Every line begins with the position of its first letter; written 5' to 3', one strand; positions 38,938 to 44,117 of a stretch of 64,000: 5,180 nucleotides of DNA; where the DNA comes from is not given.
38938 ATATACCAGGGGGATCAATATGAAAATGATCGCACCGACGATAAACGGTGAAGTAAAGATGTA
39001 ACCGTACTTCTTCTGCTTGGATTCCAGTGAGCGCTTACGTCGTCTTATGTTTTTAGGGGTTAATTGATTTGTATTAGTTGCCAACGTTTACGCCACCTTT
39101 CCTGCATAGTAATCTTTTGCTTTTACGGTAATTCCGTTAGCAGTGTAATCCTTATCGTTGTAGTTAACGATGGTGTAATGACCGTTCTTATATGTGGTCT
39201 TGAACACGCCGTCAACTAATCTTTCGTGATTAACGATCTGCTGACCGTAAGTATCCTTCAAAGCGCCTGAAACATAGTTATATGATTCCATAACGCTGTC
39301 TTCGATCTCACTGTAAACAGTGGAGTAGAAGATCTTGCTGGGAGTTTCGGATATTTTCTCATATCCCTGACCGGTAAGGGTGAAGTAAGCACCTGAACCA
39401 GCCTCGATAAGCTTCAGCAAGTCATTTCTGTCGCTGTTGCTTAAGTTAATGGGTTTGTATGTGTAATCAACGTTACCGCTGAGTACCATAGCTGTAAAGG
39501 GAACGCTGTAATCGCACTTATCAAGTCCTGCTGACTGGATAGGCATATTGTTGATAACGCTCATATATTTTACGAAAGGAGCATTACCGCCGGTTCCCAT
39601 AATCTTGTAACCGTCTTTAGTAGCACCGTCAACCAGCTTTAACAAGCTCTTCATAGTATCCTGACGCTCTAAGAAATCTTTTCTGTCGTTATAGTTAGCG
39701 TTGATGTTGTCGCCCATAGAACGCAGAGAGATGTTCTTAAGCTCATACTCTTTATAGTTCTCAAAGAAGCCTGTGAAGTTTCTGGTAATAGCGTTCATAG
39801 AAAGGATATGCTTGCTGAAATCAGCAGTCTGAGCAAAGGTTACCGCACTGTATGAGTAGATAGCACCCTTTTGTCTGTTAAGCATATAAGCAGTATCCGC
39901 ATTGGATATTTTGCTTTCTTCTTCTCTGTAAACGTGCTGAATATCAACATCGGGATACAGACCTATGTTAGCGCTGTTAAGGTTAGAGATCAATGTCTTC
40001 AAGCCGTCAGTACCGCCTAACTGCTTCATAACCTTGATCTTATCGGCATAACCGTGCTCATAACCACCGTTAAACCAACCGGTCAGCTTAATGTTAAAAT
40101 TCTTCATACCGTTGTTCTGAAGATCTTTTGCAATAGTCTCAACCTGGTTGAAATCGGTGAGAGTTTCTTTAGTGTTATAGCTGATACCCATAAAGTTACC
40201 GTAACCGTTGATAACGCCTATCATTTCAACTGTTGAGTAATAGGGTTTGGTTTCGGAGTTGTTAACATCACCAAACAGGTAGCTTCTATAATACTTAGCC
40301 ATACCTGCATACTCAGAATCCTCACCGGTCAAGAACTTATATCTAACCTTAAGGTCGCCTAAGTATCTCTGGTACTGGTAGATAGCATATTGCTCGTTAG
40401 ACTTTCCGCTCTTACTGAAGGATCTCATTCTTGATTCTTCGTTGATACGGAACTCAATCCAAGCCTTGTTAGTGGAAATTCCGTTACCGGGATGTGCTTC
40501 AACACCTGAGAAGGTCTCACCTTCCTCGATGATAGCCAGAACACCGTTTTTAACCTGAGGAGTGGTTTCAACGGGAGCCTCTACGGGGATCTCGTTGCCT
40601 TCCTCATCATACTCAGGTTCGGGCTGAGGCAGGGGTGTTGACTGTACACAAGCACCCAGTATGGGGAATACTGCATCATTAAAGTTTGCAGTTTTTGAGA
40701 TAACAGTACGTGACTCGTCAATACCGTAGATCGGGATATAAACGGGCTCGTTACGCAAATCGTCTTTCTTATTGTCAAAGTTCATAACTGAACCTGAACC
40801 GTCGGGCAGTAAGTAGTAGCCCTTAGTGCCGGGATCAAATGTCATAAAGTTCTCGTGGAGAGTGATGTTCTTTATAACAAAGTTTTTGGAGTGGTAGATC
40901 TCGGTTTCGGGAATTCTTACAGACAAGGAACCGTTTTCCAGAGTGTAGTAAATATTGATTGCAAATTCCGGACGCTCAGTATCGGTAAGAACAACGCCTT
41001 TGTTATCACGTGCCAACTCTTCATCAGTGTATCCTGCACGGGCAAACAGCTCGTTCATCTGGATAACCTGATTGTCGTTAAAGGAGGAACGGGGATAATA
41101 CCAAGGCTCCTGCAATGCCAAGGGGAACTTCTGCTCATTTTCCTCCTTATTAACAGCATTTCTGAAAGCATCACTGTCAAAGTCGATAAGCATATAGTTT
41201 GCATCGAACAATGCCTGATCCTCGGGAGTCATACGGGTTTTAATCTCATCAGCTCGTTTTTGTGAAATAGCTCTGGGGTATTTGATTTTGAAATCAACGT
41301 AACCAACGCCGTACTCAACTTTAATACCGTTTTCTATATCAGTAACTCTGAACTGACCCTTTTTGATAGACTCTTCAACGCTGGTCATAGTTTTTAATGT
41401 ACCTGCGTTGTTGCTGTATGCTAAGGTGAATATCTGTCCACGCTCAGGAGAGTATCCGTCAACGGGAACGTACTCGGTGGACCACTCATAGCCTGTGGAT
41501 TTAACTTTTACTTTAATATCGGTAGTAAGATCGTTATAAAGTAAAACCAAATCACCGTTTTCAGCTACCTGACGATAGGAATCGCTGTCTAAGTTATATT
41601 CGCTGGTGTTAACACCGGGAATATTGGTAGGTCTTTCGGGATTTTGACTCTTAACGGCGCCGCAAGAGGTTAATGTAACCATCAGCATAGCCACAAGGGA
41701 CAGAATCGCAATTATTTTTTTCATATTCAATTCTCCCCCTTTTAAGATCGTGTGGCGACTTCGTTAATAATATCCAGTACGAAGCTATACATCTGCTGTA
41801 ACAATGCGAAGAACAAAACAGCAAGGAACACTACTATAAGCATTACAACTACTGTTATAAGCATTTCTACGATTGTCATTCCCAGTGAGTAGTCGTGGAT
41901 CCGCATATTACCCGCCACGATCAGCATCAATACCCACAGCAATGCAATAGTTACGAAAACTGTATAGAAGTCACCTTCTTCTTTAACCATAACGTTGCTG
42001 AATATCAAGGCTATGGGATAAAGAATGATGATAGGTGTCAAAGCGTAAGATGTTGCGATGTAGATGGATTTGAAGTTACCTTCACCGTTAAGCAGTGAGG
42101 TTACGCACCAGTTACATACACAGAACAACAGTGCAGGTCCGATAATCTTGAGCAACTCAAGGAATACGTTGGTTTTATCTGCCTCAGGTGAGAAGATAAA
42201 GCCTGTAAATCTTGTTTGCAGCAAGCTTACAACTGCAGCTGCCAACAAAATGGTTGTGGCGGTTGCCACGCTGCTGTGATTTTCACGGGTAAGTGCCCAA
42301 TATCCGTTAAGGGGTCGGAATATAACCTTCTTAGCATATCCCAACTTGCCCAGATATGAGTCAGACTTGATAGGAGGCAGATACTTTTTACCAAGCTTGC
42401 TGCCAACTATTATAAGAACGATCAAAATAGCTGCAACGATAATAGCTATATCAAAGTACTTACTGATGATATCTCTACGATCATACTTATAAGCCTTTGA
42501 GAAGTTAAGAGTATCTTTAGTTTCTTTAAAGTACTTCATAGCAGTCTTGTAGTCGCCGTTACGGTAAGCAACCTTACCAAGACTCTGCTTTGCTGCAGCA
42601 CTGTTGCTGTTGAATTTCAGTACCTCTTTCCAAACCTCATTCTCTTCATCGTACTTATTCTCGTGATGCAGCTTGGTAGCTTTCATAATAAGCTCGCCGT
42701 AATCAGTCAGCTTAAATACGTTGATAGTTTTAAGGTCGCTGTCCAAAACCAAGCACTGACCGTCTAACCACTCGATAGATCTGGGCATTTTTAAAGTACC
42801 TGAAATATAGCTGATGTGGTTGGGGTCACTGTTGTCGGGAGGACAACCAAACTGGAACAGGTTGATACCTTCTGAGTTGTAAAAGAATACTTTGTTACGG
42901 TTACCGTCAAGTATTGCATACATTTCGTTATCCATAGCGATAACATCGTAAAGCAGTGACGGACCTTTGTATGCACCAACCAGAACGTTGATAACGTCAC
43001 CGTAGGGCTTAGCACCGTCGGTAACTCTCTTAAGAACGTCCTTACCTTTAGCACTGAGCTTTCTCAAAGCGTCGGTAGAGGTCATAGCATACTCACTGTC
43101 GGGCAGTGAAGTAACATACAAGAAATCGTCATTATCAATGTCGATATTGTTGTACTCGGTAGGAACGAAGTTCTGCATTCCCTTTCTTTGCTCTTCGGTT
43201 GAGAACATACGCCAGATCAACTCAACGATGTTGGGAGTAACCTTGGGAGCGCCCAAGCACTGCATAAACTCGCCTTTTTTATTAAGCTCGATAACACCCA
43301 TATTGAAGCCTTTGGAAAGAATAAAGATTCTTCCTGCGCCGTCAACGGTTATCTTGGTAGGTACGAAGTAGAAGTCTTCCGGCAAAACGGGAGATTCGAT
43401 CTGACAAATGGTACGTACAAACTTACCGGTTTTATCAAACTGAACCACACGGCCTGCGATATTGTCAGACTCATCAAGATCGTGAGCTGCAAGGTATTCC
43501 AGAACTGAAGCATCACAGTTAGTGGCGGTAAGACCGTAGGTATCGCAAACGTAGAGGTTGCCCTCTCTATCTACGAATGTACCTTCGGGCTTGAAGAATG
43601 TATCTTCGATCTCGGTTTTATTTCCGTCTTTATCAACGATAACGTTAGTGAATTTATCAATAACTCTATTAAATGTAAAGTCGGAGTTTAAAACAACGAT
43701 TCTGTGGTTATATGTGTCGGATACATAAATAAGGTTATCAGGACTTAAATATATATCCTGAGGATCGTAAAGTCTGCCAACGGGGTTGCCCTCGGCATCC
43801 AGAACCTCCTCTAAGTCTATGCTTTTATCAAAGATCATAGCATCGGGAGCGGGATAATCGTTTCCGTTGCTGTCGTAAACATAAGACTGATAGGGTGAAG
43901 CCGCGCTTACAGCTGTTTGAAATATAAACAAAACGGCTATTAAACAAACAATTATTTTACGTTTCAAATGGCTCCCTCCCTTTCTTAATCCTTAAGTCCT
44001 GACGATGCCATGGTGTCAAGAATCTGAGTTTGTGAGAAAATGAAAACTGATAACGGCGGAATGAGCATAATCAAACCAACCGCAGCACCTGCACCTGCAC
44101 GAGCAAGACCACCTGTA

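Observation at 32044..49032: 17-kb one-strand locus with two permease pairs, four binding proteins, a DUF5696-like lipoprotein and an NHL/Yip1 membrane protein, but no ATPase, glycosidase or regulator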

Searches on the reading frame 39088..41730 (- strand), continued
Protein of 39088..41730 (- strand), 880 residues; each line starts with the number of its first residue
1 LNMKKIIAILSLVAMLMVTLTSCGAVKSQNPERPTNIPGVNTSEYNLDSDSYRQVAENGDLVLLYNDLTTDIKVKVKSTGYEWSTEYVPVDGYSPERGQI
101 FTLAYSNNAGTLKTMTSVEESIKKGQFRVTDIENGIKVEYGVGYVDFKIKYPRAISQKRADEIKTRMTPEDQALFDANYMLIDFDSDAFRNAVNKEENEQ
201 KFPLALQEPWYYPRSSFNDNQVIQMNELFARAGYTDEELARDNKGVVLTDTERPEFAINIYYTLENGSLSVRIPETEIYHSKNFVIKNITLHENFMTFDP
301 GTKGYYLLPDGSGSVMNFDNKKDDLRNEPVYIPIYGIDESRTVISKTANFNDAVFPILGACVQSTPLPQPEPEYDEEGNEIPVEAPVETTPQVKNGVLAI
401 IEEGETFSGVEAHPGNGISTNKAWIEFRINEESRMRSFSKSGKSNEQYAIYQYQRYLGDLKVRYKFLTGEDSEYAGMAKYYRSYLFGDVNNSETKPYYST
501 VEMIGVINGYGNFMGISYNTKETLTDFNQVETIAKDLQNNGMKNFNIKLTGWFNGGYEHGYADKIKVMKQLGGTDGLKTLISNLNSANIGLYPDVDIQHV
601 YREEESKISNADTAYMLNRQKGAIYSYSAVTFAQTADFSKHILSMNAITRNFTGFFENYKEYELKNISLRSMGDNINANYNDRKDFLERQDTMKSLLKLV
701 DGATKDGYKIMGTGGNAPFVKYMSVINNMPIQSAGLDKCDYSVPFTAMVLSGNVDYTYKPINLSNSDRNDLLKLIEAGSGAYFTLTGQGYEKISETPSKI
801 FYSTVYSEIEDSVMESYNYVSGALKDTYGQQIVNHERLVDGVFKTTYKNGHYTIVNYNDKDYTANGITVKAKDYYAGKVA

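Call 55: find_encoding_contigs(protein=P0044, flank=10000, max_places=1)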
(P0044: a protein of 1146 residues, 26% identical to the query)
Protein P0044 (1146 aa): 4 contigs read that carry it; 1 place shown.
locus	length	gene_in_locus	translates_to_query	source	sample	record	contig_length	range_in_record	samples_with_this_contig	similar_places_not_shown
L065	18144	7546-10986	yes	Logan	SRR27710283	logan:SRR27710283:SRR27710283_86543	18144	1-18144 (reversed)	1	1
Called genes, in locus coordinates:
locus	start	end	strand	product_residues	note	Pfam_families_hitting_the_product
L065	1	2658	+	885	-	?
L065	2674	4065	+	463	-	PF00528:BPD_transp_1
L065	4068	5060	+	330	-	PF00528:BPD_transp_1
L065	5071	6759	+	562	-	-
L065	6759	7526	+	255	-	PF04893:Yip1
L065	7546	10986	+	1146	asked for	PF18952:DUF5696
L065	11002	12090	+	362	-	PF00528:BPD_transp_1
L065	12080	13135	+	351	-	PF00528:BPD_transp_1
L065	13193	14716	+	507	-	PF00933:Glyco_hydro_3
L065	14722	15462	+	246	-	PF01182:Glucosamine_iso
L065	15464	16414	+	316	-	PF00583:Acetyltransf_1, PF13673:Acetyltransf_10 (faint), PF13508:Acetyltransf_7 (weak), PF13527:Acetyltransf_9 (weak), PF00583:Acetyltransf_1, PF13508:Acetyltransf_7 (weak)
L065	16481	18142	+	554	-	?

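Call 67: search_protein_representatives(alignment_id=A1)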
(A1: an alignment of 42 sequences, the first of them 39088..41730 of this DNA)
Query: 42 sequences, 857 profile positions. Proteins with E-value up to 0.001 (for the whole library): 7101; up to 1e-10: 5591; up to 1e-30: 4110. The best 150 are listed.
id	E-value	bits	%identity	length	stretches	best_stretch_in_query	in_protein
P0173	0.0e+00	1108.8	-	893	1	1-854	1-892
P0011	0.0e+00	1031.1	-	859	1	3-855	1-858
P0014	2.9e-298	1008.2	-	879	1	3-856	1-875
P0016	9.4e-291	983.4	-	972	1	1-851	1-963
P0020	7.7e-280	947.3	-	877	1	1-853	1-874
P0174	3.2e-277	938.6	-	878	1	3-855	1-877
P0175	2.5e-275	932.3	-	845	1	7-856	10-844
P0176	9.2e-272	920.6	-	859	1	3-855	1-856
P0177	6.9e-263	891.2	-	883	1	1-855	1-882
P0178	1.2e-262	890.4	-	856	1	1-852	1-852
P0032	2.5e-262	889.4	-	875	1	1-853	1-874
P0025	2.4e-256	869.6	-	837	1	1-851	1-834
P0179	1.5e-255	866.9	-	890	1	3-855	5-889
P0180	3.7e-255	865.6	-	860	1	1-852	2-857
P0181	1.3e-253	860.5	-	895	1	1-855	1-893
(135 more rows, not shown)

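Call 84: find_encoding_contigs(protein=P0039, flank=10000, max_places=1)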
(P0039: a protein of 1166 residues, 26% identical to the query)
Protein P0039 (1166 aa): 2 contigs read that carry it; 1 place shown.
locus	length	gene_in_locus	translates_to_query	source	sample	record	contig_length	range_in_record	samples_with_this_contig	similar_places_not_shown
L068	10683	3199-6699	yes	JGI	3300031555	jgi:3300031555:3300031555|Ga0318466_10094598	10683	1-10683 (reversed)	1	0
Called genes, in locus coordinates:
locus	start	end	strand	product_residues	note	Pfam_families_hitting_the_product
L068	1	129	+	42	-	?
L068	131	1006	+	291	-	PF00528:BPD_transp_1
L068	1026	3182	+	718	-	PF04893:Yip1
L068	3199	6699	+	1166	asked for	PF18952:DUF5696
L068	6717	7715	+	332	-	-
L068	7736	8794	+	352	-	PF00528:BPD_transp_1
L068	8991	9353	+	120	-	-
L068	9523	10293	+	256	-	PF02811:PHP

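Call 85: find_encoding_contigs(protein=P0030, flank=10000, max_places=1)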
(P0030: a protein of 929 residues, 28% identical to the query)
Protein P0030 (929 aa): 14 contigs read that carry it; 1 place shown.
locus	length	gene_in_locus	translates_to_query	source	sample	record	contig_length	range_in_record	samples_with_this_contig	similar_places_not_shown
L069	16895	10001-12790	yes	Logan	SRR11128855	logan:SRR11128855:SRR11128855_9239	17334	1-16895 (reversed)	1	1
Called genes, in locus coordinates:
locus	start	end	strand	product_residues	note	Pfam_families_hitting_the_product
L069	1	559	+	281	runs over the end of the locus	PF03935:SKN1_KRE6_Sbg1 (weak), PF00722:Glyco_hydro_16, PF26113:GH16_XgeA (weak)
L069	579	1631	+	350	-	PF00356:LacI, PF00532:Peripla_BP_1, PF13407:Peripla_BP_4, PF13377:Peripla_BP_3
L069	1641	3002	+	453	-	PF04616:Glyco_hydro_43, PF14200:RicinB_lectin_2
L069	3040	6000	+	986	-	PF01547:SBP_bac_1, PF13416:SBP_bac_8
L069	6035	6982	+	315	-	PF00528:BPD_transp_1 (faint)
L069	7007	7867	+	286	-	PF00528:BPD_transp_1 (weak)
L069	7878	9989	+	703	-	PF01436:NHL (faint), PF04893:Yip1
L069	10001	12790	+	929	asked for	PF18952:DUF5696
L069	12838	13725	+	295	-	PF00528:BPD_transp_1 (weak)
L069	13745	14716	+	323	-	PF00528:BPD_transp_1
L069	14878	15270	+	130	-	PF02001:DUF134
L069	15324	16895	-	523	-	?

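Call 86: find_encoding_contigs(protein=P0042, flank=10000, max_places=1)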
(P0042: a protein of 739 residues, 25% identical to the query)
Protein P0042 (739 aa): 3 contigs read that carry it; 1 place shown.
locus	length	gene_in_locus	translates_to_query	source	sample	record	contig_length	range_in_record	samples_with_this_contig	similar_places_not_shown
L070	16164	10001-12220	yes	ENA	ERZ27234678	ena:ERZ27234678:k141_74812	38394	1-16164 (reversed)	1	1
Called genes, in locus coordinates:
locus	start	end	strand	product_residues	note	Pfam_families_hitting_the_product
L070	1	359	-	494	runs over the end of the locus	PF22848:ASD1_dom, PF06964:Alpha-L-AF_C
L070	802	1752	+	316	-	PF04616:Glyco_hydro_43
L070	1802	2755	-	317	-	PF01022:HTH_5, PF01047:MarR, PF12840:HTH_20 (weak), PF13412:HTH_24, PF08279:HTH_11 (weak), PF13518:HTH_28 (faint), PF13601:HTH_34 (weak)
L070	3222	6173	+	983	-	PF01547:SBP_bac_1, PF13416:SBP_bac_8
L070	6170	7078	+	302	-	PF00528:BPD_transp_1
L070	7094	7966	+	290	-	PF00528:BPD_transp_1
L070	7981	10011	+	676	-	PF01436:NHL (faint), PF04893:Yip1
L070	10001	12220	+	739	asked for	PF18952:DUF5696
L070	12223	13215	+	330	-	PF00528:BPD_transp_1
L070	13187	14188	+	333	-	PF00528:BPD_transp_1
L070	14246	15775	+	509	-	PF01547:SBP_bac_1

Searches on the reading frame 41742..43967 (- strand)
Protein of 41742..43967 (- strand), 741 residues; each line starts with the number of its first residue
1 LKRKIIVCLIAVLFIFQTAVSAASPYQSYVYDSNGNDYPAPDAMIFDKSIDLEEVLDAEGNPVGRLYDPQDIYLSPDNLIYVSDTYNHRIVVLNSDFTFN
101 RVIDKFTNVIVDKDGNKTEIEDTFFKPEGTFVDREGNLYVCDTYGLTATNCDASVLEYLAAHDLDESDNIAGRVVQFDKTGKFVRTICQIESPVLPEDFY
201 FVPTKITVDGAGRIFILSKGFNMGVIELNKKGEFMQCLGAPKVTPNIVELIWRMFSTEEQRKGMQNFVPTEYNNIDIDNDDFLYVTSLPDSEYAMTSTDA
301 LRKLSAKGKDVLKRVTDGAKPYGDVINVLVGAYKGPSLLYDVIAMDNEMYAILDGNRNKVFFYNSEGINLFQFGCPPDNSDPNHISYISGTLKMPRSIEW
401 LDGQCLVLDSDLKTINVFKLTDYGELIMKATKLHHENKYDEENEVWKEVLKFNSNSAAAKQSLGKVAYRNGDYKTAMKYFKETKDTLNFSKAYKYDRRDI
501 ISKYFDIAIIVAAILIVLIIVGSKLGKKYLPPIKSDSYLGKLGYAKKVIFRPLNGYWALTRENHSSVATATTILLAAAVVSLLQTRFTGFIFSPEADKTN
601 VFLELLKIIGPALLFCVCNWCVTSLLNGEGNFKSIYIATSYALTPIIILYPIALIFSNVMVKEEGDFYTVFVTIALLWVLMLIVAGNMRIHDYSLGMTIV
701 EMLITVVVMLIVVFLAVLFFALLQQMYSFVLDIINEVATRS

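Call 3: search_protein_families(library=pfam, proteins=[window:41742-43967:-], max_evalue=0.01)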
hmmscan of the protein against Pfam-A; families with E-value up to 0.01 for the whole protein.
window:41742-43967:- (741 aa): 3 families
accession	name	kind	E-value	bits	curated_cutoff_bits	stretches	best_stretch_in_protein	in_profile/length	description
PF01436.27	NHL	-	1.1e-10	41.5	20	1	66-92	1-27/28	NHL repeat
PF04893.22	Yip1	-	8.8e-10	39.2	28.6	1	547-715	2-172/173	Yip1 domain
PF25063.1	ARM_TT21_C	-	0.00085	19.7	35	1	432-484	104-156/209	Tetratricopeptide repeat protein 21 C-terminal ARM domain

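Call 9: search_solved_structures(query=window:41742-43967:-, max_evalue=1)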
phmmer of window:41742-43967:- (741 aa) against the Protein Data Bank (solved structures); distinct sequences matched with E-value up to 1: 49.
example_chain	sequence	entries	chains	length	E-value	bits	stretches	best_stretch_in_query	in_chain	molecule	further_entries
9qhb_A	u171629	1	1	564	2.5e-15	59.2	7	434-483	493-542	Engineered tetratricopeptide repeat protein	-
8bu0_A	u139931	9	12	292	3.8e-12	48.7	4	434-483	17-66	Consensus tetratricopeptide repeat protein | Crystal structure of an 8-repeat consensus TPR superhelix with Zinc. | Monomer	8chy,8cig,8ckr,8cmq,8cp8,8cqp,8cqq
9qhc_A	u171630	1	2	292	4.8e-09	38.4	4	434-483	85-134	Engineered tetratricopeptide repeat protein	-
6d69_A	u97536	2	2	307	1.4e-08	36.9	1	56-106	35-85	NHL Repeat Region of D. melanogaster Thin | Thin, isoform D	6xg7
2fo7_A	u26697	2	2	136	6.9e-07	31.3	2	434-484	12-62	SYNTHETIC CONSENSUS TPR PROTEIN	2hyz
8ch0_A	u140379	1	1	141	8.1e-07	31.1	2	434-483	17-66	Consensus tetratricopeptide repeat protein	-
8j72_A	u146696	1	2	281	1.4e-06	30.3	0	59-99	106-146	E3 ubiquitin-protein ligase TRIM71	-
7qrx_A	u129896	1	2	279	2.4e-06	29.5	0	59-99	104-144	E3 ubiquitin-protein ligase TRIM71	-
9jur_A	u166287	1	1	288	2.7e-06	29.3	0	59-99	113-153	E3 ubiquitin-protein ligase TRIM71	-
7obi_A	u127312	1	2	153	1.6e-05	26.8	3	437-483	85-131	CTPR-rv4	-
9gzg_A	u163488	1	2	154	2.3e-05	26.3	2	435-483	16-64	Engineered CTPR protein with glutamic acids for conductivity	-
1na0_A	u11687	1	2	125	3.3e-05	25.8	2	434-484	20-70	designed protein CTPR3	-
6fpt_A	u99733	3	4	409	0.0002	23.2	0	59-100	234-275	E3 ubiquitin-protein ligase TRIM71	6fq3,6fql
2wqh_A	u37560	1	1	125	0.00029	22.6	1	434-484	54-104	CTPR3Y3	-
6vfi_B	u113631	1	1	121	0.00046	22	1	434-483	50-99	O43_dn18B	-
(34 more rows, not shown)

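Call 11: search_protein_families(library=ncbifam, proteins=[window:41742-43967:-], max_evalue=0.001)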
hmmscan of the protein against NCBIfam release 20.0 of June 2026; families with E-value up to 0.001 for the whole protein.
window:41742-43967:- (741 aa): 2 families
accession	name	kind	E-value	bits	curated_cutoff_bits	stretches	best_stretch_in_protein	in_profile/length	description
NF035926.1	scyF_NHL_VPEP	equivalog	2.1e-10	40.3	350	1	51-142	86-169/376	scytonemin biosynthesis PEP-CTERM protein ScyF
NF047780.1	LIC12708_fam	subfamily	1.3e-08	34.1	150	1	77-189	66-173/391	LIC_12708 family protein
